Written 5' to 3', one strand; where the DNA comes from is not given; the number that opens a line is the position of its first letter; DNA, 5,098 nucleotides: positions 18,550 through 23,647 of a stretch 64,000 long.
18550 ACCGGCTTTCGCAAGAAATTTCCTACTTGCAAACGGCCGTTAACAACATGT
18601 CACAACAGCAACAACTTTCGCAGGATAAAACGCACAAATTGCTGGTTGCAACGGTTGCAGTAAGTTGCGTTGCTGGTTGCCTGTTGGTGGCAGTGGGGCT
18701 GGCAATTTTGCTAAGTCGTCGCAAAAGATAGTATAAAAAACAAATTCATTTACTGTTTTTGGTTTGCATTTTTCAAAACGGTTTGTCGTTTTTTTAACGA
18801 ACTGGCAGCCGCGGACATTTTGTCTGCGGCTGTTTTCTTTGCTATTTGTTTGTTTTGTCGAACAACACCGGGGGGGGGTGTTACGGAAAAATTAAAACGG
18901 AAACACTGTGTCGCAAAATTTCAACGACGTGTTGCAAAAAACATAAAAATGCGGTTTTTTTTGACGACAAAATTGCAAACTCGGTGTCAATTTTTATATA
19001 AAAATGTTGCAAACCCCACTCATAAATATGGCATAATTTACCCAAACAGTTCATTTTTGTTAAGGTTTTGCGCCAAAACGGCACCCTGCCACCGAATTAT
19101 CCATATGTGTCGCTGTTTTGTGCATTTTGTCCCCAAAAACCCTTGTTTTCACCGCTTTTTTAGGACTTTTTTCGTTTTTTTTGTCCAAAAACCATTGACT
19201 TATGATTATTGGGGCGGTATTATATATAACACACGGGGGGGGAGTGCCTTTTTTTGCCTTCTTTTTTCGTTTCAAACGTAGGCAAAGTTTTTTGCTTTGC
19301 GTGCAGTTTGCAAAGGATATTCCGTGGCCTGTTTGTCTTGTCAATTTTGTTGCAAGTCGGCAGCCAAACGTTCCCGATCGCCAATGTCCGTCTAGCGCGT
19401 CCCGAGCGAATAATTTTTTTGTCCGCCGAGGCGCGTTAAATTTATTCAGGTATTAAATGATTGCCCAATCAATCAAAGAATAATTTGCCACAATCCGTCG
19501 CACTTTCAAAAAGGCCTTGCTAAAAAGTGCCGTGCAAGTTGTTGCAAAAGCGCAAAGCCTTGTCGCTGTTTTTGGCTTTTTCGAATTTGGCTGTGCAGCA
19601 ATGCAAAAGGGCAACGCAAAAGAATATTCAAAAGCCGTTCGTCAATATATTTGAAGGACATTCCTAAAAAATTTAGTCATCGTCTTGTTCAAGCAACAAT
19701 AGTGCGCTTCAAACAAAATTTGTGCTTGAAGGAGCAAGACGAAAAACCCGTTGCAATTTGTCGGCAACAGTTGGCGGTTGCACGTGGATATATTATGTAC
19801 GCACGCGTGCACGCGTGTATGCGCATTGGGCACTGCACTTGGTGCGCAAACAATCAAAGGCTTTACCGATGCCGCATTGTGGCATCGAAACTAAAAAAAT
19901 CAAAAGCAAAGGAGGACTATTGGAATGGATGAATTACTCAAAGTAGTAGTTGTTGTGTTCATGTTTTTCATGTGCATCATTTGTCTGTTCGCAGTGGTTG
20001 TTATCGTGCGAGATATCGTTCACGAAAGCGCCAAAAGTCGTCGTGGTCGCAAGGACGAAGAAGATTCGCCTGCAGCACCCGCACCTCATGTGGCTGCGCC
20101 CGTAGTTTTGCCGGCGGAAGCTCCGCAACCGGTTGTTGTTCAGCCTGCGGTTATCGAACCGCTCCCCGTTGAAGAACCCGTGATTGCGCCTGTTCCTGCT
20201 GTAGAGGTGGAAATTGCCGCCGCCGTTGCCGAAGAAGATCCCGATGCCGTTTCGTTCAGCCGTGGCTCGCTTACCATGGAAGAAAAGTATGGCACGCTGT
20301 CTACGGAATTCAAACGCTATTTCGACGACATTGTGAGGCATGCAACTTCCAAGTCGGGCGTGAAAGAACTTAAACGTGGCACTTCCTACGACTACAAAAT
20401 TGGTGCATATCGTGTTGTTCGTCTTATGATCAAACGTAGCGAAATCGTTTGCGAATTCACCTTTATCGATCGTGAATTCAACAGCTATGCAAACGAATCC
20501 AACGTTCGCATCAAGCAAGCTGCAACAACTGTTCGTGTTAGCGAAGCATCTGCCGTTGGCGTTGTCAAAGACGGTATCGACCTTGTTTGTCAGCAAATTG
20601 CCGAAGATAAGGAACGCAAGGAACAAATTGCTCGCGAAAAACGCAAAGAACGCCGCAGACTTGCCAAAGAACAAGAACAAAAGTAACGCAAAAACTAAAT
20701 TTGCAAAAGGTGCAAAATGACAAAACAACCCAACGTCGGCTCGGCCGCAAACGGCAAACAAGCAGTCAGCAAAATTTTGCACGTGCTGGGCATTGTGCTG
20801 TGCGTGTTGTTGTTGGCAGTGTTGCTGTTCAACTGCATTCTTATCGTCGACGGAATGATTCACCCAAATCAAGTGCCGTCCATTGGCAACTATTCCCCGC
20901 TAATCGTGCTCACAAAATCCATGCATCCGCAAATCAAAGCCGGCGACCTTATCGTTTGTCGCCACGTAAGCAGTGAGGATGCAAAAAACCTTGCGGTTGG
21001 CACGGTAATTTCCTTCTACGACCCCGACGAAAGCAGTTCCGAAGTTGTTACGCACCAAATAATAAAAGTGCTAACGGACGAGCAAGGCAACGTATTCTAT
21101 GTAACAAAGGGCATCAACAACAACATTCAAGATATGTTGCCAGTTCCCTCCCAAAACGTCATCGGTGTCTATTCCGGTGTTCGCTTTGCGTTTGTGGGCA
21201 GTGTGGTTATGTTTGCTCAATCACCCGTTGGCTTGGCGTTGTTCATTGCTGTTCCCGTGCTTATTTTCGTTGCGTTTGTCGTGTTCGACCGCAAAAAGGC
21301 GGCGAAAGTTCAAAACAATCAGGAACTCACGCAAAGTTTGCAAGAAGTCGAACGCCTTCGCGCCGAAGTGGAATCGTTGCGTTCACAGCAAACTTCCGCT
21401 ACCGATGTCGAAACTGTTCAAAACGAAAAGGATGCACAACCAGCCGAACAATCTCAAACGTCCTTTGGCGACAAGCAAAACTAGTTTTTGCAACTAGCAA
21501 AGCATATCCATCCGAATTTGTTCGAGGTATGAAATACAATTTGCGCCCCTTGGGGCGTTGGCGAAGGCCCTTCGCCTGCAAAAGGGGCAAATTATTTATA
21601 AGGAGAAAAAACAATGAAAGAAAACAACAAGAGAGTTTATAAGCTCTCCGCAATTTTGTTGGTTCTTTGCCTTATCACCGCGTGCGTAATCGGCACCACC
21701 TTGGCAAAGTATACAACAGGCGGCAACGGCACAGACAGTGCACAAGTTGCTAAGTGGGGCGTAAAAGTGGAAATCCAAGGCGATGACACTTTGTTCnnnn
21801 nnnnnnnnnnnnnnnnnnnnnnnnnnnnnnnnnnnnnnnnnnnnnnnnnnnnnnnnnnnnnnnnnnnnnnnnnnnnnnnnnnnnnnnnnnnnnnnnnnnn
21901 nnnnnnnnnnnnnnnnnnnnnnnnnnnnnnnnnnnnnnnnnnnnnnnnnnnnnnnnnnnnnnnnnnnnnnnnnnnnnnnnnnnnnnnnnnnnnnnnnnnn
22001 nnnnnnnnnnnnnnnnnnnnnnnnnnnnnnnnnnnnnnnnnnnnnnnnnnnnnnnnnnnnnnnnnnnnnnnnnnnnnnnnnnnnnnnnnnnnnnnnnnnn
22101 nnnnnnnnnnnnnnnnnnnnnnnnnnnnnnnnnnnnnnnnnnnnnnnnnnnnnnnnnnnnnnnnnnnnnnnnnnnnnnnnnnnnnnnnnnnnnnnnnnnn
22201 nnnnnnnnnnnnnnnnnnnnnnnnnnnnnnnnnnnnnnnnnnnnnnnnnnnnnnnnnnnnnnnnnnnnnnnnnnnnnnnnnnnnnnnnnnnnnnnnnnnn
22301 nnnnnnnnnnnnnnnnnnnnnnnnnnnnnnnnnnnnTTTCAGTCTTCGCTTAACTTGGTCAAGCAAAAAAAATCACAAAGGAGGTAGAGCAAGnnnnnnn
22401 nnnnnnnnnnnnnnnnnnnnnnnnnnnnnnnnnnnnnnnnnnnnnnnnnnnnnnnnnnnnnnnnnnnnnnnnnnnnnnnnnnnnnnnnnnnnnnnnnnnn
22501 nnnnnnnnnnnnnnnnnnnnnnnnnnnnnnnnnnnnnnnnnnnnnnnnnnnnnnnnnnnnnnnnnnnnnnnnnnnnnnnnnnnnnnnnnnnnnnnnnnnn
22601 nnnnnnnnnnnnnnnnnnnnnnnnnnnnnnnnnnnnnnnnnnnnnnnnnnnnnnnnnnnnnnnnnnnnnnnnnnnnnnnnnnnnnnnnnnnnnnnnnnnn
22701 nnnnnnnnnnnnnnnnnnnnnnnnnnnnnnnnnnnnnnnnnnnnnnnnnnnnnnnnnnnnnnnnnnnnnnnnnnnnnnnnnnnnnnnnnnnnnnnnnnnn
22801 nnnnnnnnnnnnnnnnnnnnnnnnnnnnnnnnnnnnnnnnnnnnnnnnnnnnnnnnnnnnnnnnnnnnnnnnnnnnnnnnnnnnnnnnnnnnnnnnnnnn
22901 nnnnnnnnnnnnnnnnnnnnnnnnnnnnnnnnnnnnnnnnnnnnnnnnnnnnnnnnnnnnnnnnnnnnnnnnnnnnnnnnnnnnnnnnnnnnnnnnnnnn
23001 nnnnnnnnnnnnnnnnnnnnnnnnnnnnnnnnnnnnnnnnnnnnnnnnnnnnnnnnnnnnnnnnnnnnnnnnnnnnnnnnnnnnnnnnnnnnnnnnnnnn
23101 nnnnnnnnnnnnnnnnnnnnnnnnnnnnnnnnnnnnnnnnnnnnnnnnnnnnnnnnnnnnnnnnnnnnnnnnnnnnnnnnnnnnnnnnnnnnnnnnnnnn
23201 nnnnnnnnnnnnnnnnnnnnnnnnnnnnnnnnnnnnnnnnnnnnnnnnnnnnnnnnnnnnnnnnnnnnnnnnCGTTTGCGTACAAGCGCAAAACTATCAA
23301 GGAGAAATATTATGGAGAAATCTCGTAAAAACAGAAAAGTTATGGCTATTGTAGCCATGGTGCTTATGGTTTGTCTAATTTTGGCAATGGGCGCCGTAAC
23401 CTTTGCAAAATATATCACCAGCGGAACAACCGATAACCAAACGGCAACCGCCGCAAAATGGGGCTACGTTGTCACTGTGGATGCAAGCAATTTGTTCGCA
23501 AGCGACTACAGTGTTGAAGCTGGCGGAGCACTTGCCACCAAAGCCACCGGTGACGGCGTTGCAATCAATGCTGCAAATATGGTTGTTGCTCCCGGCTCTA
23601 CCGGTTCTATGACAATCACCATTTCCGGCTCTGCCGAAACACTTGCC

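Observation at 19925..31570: Dual SipW-type signal peptidase / multi-paralog TasA-like locus with giant cargo: candidate undescribed extracellular fibre-adhesin system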

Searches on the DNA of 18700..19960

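Call 65: search_rna_families(source=window, start=18700, end=19960, threshold=evalue, max_evalue=1)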
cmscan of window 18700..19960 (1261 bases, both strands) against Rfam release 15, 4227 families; matches with E-value up to 1: 1.
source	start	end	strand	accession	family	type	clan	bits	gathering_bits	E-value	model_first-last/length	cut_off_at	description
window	18807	18859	-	RF04178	BTnc005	Gene; sRNA;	-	16.8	174.8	0.45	148-200/205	no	Bacteroides sRNA BTnc005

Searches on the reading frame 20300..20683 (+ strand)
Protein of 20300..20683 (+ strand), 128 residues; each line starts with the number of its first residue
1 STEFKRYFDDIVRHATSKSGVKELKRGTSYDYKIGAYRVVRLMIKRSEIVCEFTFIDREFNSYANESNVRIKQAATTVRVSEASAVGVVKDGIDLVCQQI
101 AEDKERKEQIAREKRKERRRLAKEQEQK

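Call 81: search_protein_families(library=pfam, proteins=[window:20300-20683:+], max_evalue=10)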
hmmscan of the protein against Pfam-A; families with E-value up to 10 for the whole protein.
window:20300-20683:+ (128 aa): 0 families

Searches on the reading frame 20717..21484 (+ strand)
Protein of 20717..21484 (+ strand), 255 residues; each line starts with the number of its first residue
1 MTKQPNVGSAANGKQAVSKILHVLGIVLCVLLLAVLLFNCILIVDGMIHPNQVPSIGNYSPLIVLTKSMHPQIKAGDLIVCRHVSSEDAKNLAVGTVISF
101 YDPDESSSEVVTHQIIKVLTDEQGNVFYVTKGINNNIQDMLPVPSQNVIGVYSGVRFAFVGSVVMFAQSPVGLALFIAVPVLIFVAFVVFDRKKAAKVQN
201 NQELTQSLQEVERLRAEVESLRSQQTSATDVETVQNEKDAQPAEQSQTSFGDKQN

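Call 3: search_protein_families(library=pfam, proteins=[window:20717-21484:+], max_evalue=0.1)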
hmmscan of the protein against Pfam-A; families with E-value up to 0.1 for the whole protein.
window:20717-21484:+ (255 aa): 10 families
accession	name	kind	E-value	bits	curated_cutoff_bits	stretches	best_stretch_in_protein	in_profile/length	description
PF04977.20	DivIC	-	0.0021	18.2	28.9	1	181-234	3-57/80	Septum formation initiator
PF04085.20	MreC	-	0.0075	16.5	28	0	68-110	86-128/147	Rod shape-determining protein MreC, barrel core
PF00664.28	ABC_membrane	-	0.013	15.6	28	1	146-207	117-179/274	ABC transporter transmembrane region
PF02487.23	CLN3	-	0.028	13.9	31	1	157-248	133-222/395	CLN3 protein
PF00335.26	Tetraspanin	-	0.03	14.4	32.1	0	149-202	53-103/225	Tetraspanin family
PF10502.14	Peptidase_S26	-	0.036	14.5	22.9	1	59-110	23-73/168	Signal peptidase, peptidase S26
PF00029.24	Connexin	-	0.056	13.6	31.3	1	175-226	81-131/225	Connexin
PF07584.16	BatA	-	0.077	13.9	25.9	1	168-213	5-50/77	Aerotolerance regulator N-terminal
PF20990.2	DUF2207_C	-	0.08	13.1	33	0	15-213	132-205/247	Predicted membrane protein (DUF2207) C-terminal domain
PF19745.5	FUT8_N_cat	-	0.094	11.9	27.6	0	175-243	16-84/499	Alpha-(1,6)-fucosyltransferase N- and catalytic domains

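Call 4: search_protein_families(library=ncbifam, proteins=[window:20717-21484:+], max_evalue=0.1)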
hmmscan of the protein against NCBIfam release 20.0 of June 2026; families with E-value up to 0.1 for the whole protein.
window:20717-21484:+ (255 aa): 7 families
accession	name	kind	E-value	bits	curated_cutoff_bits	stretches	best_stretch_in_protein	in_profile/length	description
NF046067.1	SigPepSipWBacil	equivalog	6.1e-29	100.9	190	1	25-205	5-178/189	signal peptidase I SipW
TIGR02228.1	sigpep_I_arch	equivalog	1.4e-25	90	51.85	1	17-186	3-152/158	signal peptidase I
TIGR02227.1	sigpep_I_bact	equivalog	9.6e-05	22.3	47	1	59-112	20-72/162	signal peptidase I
NF010560.0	PRK13955.1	equivalog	0.0014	18.6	180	1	152-230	52-130/132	large conductance mechanosensitive channel protein MscL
NF050099.1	SepX_GlpR_2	exception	0.004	17.2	150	1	159-244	111-197/250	divisome protein SepX/GlpR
TIGR02754.1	sod_Ni_protease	equivalog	0.013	16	63.25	1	66-150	5-86/90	nickel-type superoxide dismutase maturation protease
TIGR00860.1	LIC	subfamily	0.019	13.7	280.2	0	96-242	261-381/462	cation transporter family protein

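Call 20: list_cluster_members(proteins=[P0001, P0002, P0012, P0043, P0091, P0111, window:20717-21484:+, window:24341-25063:+, window:27434-31570:+, window:25156-27273:+])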
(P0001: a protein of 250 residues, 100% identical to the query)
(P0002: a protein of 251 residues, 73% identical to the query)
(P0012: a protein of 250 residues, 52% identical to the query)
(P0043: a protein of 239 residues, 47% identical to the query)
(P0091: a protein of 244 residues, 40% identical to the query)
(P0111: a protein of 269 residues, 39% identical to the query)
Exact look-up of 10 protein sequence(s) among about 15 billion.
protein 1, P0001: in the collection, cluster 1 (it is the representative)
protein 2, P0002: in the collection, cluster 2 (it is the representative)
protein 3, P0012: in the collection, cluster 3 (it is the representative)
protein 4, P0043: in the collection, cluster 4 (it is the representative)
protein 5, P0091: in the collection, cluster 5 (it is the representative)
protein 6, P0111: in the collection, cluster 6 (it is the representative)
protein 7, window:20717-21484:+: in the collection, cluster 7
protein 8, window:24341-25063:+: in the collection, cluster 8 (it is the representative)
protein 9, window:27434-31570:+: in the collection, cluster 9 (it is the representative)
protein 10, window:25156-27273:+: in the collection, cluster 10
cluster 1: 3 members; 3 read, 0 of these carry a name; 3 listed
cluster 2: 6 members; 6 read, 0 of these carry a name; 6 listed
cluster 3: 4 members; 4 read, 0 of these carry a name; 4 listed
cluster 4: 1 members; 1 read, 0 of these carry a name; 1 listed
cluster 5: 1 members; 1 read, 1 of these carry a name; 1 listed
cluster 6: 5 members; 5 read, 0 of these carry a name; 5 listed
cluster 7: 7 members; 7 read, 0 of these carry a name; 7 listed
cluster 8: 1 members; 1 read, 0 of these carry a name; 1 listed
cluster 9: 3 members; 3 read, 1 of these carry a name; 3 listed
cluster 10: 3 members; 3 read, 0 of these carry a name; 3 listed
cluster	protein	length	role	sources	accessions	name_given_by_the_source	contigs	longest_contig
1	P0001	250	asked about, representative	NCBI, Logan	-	-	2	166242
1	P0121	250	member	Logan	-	-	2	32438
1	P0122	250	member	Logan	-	-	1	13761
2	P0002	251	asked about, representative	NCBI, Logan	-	-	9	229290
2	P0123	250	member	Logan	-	-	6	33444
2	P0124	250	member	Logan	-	-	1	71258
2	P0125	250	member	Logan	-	-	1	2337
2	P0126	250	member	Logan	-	-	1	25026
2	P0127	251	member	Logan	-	-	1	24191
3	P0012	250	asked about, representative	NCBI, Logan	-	-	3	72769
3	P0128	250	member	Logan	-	-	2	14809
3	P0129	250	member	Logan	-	-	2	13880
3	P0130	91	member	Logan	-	-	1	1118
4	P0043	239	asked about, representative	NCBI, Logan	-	-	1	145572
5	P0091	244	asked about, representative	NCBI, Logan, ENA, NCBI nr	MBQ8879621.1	MAG: hypothetical protein IJY69_02120 [Clostridia bacterium] | hypothetical protein [Clostridia bacterium]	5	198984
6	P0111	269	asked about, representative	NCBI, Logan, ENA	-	-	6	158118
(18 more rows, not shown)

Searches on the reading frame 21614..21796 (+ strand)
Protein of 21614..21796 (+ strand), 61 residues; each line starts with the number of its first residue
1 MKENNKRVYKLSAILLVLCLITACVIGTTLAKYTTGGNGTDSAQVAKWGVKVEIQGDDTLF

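Call 39: search_protein_families(library=ncbifam, proteins=[window:21614-21796:+], max_evalue=10)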
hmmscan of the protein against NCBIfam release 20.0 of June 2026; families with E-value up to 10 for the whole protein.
seq(61 aa): 1 family
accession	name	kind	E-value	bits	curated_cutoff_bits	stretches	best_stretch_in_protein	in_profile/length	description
NF007747.0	PRK10427.1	equivalog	0.013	15.7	153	1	18-56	5-42/114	PTS fructose-like transporter subunit IIB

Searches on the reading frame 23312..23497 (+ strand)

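Call 39: search_protein_families(library=ncbifam, proteins=[window:23312-23497:+], max_evalue=10)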
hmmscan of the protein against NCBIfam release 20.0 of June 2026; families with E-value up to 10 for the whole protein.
seq(62 aa): 7 families
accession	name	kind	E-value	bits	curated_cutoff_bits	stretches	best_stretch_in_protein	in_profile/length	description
TIGR02123.1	TRAP_fused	subfamily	0.0014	17.5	320.65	1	8-39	428-459/615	TRAP transporter fused permease subunit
NF009248.0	PRK12600.1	equivalog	0.0088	16.2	97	1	10-39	57-86/94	Na(+)/H(+) antiporter subunit F1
NF010072.0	PRK13553.1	equivalog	0.0095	15.5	187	1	4-48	200-243/257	fumarate reductase cytochrome b subunit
NF058595.1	invert_tail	domain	0.019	15.3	37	1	3-59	46-98/113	lipo-invert putative C-terminal anchoring domain-containing protein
NF006283.1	PRK08455.1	equivalog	0.031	13.9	187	1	3-47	11-53/182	flagellar basal body-associated protein FliL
NF009420.1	PRK12785.1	equivalog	0.052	13.3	197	1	6-60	17-68/161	flagellar basal body-associated protein FliL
NF042931.1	SAG1386_EF1546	equivalog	0.088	12.9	80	1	4-47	21-64/158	SAG1386/EF1546 family surface-associated protein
